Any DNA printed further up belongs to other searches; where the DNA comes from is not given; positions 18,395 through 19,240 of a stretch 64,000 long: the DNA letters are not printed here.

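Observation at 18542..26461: Discoidin (F5/8 type C)-like domain found both fused to a GT-C-like membrane protein and as a stand-alone ORF translationally coupled to a giant YfhO-like protein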

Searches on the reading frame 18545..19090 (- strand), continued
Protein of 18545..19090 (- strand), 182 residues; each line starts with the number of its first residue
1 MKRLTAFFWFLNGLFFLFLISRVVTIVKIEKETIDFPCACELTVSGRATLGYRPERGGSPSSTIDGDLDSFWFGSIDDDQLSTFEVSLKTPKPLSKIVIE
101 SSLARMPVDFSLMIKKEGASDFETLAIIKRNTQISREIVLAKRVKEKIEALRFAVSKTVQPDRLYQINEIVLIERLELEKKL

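Call 38: search_solved_structures(query=A1, max_evalue=10, show_alignments=2)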
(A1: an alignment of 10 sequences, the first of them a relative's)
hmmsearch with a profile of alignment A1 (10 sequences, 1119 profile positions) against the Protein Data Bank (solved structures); distinct sequences matched with E-value up to 10: 2.
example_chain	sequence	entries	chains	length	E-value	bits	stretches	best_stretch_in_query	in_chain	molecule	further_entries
6w98_A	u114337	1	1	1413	1.3e-05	26.5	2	17-483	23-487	F5/8 type C domain-containing protein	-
6wbx_A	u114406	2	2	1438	1.3e-05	26.5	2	17-483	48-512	DUF3367 domain-containing protein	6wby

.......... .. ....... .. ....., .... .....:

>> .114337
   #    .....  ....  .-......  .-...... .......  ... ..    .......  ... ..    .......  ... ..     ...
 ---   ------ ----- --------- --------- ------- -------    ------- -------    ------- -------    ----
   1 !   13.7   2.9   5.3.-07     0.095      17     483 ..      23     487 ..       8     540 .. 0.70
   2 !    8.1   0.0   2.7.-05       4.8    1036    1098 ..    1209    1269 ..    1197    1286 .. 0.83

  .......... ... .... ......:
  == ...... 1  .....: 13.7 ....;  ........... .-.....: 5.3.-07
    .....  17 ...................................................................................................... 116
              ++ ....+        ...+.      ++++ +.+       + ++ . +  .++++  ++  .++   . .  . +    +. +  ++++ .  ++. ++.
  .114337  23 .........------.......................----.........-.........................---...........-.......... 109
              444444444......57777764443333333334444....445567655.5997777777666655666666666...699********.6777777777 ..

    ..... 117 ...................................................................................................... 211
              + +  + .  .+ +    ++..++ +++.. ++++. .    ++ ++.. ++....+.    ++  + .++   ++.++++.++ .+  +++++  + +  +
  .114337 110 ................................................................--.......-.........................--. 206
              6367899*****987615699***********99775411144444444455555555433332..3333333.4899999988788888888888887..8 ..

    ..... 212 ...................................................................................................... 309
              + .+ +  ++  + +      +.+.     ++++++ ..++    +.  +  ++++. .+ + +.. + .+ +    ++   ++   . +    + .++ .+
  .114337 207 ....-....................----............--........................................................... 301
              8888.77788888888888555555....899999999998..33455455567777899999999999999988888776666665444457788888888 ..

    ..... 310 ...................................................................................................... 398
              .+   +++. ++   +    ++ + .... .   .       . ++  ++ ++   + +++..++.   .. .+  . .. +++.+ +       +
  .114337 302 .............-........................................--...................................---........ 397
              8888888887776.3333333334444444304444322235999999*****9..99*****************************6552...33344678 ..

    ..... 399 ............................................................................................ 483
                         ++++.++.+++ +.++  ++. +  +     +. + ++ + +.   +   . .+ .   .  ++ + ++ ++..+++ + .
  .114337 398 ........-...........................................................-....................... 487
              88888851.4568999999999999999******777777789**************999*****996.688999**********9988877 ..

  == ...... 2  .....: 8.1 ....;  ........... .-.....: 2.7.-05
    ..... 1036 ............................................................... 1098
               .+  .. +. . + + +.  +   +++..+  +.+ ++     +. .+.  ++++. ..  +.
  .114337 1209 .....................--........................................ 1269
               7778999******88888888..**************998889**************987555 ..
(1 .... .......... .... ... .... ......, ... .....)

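Call 42: find_related_loci(query=P0003, collection=genome_contigs, flank=8000)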
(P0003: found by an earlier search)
Query P0003 (1150 aa) in genome_contigs; peptide patterns used: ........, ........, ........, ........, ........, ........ (x = any residue, [..] = any of these).
62 stretches matched a pattern, but none encodes a relative of the query by tblastn (E <= 1e-3).

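Call 47: find_encoding_contigs(protein=P0013, flank=8000, max_places=4)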
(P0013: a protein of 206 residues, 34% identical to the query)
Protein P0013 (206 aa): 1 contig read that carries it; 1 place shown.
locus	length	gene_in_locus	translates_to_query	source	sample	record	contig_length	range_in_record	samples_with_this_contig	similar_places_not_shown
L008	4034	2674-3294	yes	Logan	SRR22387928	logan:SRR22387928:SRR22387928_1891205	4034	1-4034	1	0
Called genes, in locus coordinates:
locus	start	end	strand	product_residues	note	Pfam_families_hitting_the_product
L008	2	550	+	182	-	?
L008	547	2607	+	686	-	-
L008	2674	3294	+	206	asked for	PF00754:F5_F8_type_C, PF22633:F5_F8_type_C_2 (weak)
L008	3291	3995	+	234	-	PF00535:Glycos_transf_2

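Call 48: find_encoding_contigs(protein=P0015, flank=8000, max_places=4)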
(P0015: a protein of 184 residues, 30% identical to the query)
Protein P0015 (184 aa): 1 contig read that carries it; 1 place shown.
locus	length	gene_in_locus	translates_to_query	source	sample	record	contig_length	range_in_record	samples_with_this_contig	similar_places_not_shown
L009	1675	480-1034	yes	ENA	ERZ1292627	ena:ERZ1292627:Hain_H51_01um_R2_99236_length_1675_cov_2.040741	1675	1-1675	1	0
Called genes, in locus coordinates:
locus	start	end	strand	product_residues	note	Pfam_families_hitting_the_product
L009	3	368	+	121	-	?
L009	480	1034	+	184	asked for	-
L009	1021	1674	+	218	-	?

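Call 52: predict_structure(alignment_id=A2)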
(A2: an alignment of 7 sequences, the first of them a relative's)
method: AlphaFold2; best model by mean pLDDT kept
length: 182 residues; sequences in the alignment: 7
mean_pLDDT: 76.2   pTM: 0.66
mean pLDDT of the five models: 76.2, 76.0, 76.0, 73.7, 73.3
residues with pLDDT >= 90: 45; 70-90: 83; 50-70: 32; < 50: 22
segments of 3 or more residues with pLDDT < 50: 49-64
pLDDT, mean of each block of 10 residues (from residue 1): 88 92 69 68 53 41 47 69 80 88 88 92 93 91 74 89 82 74 46
secondary structure, 60 per line:
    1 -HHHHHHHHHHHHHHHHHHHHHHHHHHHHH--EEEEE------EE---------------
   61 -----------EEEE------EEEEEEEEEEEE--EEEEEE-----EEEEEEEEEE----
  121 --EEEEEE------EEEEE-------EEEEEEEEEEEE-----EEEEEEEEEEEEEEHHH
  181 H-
elements in order: H2-30 E33-37 E72-75 E82-93 E96-101 E107-116 E123-128 E135-139 E147-158 E164-177 H178-181

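Call 56: search_protein_families(library=pfam, proteins=[L008:547-2607:+, L008:2611-3294:+, L008:3291-3995:+, L008:35-550:+, L009:1021-1674:+], max_evalue=0.1)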
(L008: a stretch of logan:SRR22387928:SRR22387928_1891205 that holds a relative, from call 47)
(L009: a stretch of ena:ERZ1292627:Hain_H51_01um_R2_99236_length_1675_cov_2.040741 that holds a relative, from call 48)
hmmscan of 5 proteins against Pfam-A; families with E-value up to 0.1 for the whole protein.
L008:547-2607:+ (686 aa): 2 families
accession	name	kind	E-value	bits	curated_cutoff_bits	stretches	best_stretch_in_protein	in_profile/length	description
PF13231.12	PMT_2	-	9.6e-05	23.1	26.1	1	83-231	9-154/160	Dolichyl-phosphate-mannose-protein mannosyltransferase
PF00754.31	F5_F8_type_C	-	0.0069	16.9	28.2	1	516-577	33-97/127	F5/8 type C domain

L008:2611-3294:+ (227 aa): 3 families
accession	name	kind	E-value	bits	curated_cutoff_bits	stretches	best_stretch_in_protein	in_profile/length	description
PF00754.31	F5_F8_type_C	-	2.7e-10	40.9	28.2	1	61-170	11-127/127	F5/8 type C domain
PF22633.2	F5_F8_type_C_2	-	2e-06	28.7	27.8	1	67-136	2-73/91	NedA-like, galactose-binding domain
PF24135.1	DUF7402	-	0.061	13.9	27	1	82-104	43-65/133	Domain of unknown function (DUF7402)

L008:3291-3995:+ (234 aa): 2 families
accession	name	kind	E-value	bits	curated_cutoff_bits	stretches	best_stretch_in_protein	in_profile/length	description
PF00535.33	Glycos_transf_2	-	1.9e-31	109.7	23.3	1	5-168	2-166/168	Glycosyl transferase family 2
PF13506.12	Glyco_transf_21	-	0.054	13.4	21.7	1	80-167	27-115/174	Glycosyl transferase family 21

L008:35-550:+ (171 aa): 0 families

L009:1021-1674:+ (218 aa): 0 families

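Call 58: find_encoding_contigs(protein=P0012, flank=8000, max_places=3)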
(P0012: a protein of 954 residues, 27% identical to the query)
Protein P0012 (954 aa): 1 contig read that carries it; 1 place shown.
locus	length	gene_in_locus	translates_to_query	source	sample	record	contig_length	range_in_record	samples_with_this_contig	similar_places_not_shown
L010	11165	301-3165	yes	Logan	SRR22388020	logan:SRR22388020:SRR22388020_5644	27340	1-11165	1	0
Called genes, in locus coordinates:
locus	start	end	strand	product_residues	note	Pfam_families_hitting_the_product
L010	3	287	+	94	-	?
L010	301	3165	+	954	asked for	PF00754:F5_F8_type_C, PF22633:F5_F8_type_C_2 (faint), PF00754:F5_F8_type_C, PF13231:PMT_2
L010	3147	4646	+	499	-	PF02310:B12-binding, PF04055:Radical_SAM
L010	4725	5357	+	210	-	PF02698:DUF218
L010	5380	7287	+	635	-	PF04055:Radical_SAM, PF13353:Fer4_12 (weak), PF13186:SPASM (weak), PF00106:adh_short, PF13561:adh_short_C2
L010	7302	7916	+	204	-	PF13489:Methyltransf_23, PF07021:MetW (weak), PF13847:Methyltransf_31, PF08241:Methyltransf_11, PF08242:Methyltransf_12, PF13649:Methyltransf_25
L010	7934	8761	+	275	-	PF00106:adh_short, PF13561:adh_short_C2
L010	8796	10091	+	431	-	PF04055:Radical_SAM, PF13353:Fer4_12 (weak)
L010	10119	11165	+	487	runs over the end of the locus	PF02310:B12-binding, PF04055:Radical_SAM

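Call 59: find_encoding_contigs(protein=P0017, flank=8000, max_places=3)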
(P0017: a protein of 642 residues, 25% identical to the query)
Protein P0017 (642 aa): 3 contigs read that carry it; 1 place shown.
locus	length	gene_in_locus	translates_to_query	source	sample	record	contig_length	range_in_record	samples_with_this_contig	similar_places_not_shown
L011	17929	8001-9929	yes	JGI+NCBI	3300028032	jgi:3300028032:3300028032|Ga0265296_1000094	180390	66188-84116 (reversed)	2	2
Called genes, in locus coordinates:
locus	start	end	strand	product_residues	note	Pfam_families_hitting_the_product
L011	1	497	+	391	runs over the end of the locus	PF13439:Glyco_transf_4 (weak), PF00534:Glycos_transf_1, PF13692:Glyco_trans_1_4, PF13524:Glyco_trans_1_2 (weak)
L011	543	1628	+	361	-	PF02350:Epimerase_2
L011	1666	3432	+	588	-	PF13231:PMT_2 (weak)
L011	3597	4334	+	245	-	PF00535:Glycos_transf_2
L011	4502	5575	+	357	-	PF01073:3Beta_HSD (faint), PF01370:Epimerase, PF07993:NAD_binding_4, PF16363:GDP_Man_Dehyd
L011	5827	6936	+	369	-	PF03214:RGP, PF03385:STELLO (weak)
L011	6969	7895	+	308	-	PF03706:LPG_synthase_TM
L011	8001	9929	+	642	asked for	PF00754:F5_F8_type_C, PF13231:PMT_2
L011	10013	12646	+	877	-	-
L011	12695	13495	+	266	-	PF01507:PAPS_reduct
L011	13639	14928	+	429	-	PF00009:GTP_EFTU, PF01926:MMR_HSR1 (faint), PF03143:GTP_EFTU_D3 (faint), PF03144:GTP_EFTU_D2 (weak), PF22594:GTP-eEF1A_C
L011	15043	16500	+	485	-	PF01663:Phosphodiest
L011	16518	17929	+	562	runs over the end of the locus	-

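Call 60: fold_search(model_id=the predicted structure, library=pdb)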
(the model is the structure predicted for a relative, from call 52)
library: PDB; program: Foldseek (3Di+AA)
matches with E <= 10: 1687; with E <= 0.001: 305
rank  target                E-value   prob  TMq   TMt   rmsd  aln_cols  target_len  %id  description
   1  3nng_A                1.8e-08  1.00  0.61  0.71   3.6       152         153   15  Crystal structure of the F5/8 type C domain of Q5LFR2_BACFN protein from Bacteroides fragilis. Northeast Structural Ge (released 2010-08-18)
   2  4ui9_L                2.0e-08  1.00  0.58  0.58   3.8       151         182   12  Atomic structure of the human Anaphase-Promoting Complex (released 2015-06-17)
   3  9gaw_L                2.8e-08  1.00  0.61  0.62   3.6       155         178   13  High-resolution structure of the Anaphase-promoting complex/cyclosome (APC/C) bound to co-activator Cdh1 (released 2024-08-14)
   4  6q6g_L                3.5e-08  1.00  0.58  0.59   3.8       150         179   11  Cryo-EM structure of the APC/C-Cdc20-Cdk2-cyclinA2-Cks2 complex, the D1 box class (released 2019-09-11)
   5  5l9t_L                3.5e-08  1.00  0.57  0.60   4.0       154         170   11  Model of human Anaphase-promoting complex/Cyclosome (APC/C-CDH1) with E2 UBE2S poised for polyubiquitination where UBE (released 2016-10-26)
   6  2v72                  4.4e-08  1.00  0.58  0.76   3.6       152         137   16  The structure of the family 32 CBM from C. perfringens NanJ in complex with galactose (released 2007-08-21)
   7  5l9u_L                5.3e-08  1.00  0.57  0.58   4.0       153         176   10  Model of human Anaphase-promoting complex/Cyclosome (APC/C-CDH1) with a cross linked Ubiquitin variant-substrate-UBE2C (released 2016-09-14)
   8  1jhj                  5.9e-08  1.00  0.58  0.65   3.7       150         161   11  Crystal structure of the APC10/Doc1 subunit of the human anaphase-promoting complex (released 2001-10-24)
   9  5khr_L                6.3e-08  1.00  0.58  0.60   3.9       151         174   12  Model of human Anaphase-promoting complex/Cyclosome complex (APC15 deletion mutant) in complex with the E2 UBE2C/UBCH1 (released 2016-08-24)
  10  3nng_B                9.4e-08  1.00  0.58  0.68   4.5       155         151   15  Crystal structure of the F5/8 type C domain of Q5LFR2_BACFN protein from Bacteroides fragilis. Northeast Structural Ge (released 2010-08-18)
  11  8tar_L                1.1e-07  1.00  0.58  0.58   3.8       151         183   12  APC/C-CDH1-UBE2C-Ubiquitin-CyclinB-NTD (released 2023-09-27)
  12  5g04_L                1.2e-07  1.00  0.57  0.57   3.9       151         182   12  Structure of the human APC-Cdc20-Hsl1 complex (released 2016-05-25)
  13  4zy9_A                1.7e-07  1.00  0.61  0.81   2.6       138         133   13  X-ray crystal structure of selenomethionine-labelled V110M mutant of chitosan-binding module 1 derived from chitosanas (released 2016-04-13)
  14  4a44                  1.8e-07  1.00  0.60  0.77   2.6       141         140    9  CpGH89CBM32-5, from Clostridium perfringens, in complex with the Tn Antigen (released 2012-04-04)
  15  4a41                  3.0e-07  1.00  0.58  0.74   3.0       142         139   11  CpGH89CBM32-5, from Clostridium perfringens, in complex with galactose (released 2012-04-04)
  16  4zxe_C                3.2e-07  1.00  0.63  0.82   2.7       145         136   11  X-ray crystal structure of chitosan-binding module 1 derived from chitosanase/glucanase from Paenibacillus sp. IK-5. (released 2016-04-13)
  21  4zxe_A                5.1e-07  1.00  0.61  0.81   2.6       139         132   12  X-ray crystal structure of chitosan-binding module 1 derived from chitosanase/glucanase from Paenibacillus sp. IK-5. (released 2016-04-13)
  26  4a42_A                7.6e-07  1.00  0.52  0.71   3.2       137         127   16  CpGH89CBM32-6 produced by Clostridium perfringens (released 2012-04-04)
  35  7jnb                  9.5e-07  1.00  0.54  0.27   5.1       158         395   16  The structure of CBM32-1 and CBM32-2 domains from Clostridium perfringens ZmpB in complex with GalNAc (released 2021-02-03)
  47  4a42_B                1.4e-06  1.00  0.52  0.72   3.5       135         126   17  CpGH89CBM32-6 produced by Clostridium perfringens (released 2012-04-04)
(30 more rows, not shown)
